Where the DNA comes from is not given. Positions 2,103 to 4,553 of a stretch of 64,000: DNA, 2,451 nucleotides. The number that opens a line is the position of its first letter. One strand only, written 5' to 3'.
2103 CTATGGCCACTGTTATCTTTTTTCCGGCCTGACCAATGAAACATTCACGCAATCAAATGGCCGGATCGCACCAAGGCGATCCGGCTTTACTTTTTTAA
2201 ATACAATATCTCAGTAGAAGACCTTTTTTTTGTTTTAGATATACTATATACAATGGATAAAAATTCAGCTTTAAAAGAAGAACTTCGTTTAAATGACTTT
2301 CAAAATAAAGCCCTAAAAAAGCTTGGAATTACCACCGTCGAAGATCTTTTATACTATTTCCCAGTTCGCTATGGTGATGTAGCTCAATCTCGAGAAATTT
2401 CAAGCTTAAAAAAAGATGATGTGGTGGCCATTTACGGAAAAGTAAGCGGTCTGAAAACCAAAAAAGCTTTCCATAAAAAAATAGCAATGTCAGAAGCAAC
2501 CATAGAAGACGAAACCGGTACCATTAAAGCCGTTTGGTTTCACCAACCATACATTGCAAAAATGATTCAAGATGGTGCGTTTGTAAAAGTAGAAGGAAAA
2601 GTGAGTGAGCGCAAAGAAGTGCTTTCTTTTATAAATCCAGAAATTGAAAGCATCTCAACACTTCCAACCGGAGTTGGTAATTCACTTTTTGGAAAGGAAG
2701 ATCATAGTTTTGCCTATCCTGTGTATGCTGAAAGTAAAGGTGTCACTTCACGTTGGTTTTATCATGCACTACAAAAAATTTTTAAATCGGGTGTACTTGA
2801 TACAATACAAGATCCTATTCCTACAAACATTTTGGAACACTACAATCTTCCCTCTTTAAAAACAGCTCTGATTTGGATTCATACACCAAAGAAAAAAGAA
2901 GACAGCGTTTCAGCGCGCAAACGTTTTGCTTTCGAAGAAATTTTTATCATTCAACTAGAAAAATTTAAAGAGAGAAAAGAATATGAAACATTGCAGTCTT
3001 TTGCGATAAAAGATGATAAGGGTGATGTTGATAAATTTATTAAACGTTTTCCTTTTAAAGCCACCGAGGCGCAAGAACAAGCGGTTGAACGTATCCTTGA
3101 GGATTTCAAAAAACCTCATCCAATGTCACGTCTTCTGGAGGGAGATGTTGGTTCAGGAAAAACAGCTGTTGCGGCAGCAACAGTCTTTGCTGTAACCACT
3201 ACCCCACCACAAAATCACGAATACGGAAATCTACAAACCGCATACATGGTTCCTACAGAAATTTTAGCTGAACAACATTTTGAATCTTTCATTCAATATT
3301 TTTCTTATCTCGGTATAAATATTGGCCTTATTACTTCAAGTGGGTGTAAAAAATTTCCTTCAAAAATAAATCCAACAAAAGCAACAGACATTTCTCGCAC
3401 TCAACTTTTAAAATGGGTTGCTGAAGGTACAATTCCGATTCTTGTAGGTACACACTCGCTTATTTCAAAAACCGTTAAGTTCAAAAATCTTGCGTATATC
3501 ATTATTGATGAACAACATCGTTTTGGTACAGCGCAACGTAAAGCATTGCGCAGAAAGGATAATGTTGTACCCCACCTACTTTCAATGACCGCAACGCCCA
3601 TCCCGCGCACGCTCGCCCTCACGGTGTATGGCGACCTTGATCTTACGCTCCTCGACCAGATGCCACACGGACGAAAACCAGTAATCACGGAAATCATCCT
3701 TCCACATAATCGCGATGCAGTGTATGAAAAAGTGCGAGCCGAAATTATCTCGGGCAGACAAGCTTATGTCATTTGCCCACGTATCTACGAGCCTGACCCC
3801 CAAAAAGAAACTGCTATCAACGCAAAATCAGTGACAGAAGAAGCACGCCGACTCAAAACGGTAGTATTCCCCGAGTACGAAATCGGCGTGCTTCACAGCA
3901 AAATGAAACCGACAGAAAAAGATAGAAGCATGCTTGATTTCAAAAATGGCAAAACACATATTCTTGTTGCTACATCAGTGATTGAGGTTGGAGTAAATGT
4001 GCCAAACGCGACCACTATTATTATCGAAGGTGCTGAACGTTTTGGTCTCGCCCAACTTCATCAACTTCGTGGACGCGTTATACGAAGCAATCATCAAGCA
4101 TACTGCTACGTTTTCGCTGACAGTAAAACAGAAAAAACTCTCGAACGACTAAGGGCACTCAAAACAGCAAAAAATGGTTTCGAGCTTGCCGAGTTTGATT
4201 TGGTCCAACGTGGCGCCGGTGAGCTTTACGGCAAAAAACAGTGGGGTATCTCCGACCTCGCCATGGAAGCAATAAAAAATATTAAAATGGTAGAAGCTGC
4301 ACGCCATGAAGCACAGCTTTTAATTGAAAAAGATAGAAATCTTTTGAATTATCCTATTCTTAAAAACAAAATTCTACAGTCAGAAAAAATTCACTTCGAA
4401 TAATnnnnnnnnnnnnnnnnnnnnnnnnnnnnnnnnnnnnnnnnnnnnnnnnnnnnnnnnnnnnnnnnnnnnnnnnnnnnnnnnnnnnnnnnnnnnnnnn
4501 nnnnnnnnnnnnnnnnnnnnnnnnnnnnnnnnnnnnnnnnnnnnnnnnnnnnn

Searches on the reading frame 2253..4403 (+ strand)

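Call 55: search_protein_families(library=pfam, proteins=[window:2253-4403:+], max_evalue=0.01)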
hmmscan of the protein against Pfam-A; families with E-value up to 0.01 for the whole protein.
window:2253-4403:+ (716 aa): 7 families
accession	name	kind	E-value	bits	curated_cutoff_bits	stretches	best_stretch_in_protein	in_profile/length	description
PF00270.35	DEAD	-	1.9e-21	77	26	1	271-454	1-164/167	DEAD/DEAH box helicase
PF00271.37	Helicase_C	-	1.6e-18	67.4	23.5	1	532-612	32-109/110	Helicase conserved C-terminal domain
PF17191.10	RecG_wedge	-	2.2e-18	66.8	23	1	17-135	12-129/162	RecG wedge domain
PF04851.21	ResIII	-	3.5e-14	53.5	22.5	1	269-449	3-162/164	Type III restriction enzyme, res subunit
PF01336.31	tRNA_anti-codon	-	1.3e-12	47.9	27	1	79-133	17-74/75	OB-fold nucleic acid binding domain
PF19833.4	RecG_dom3_C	-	1.8e-06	28.3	26.8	1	641-698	3-62/87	ATP-dependent DNA helicase RecG, domain 3, C-terminal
PF22590.2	Cas3-like_C_2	-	0.00067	20.3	27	1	530-613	18-105/106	CRISPR-associated nuclease/helicase Cas3, C-terminal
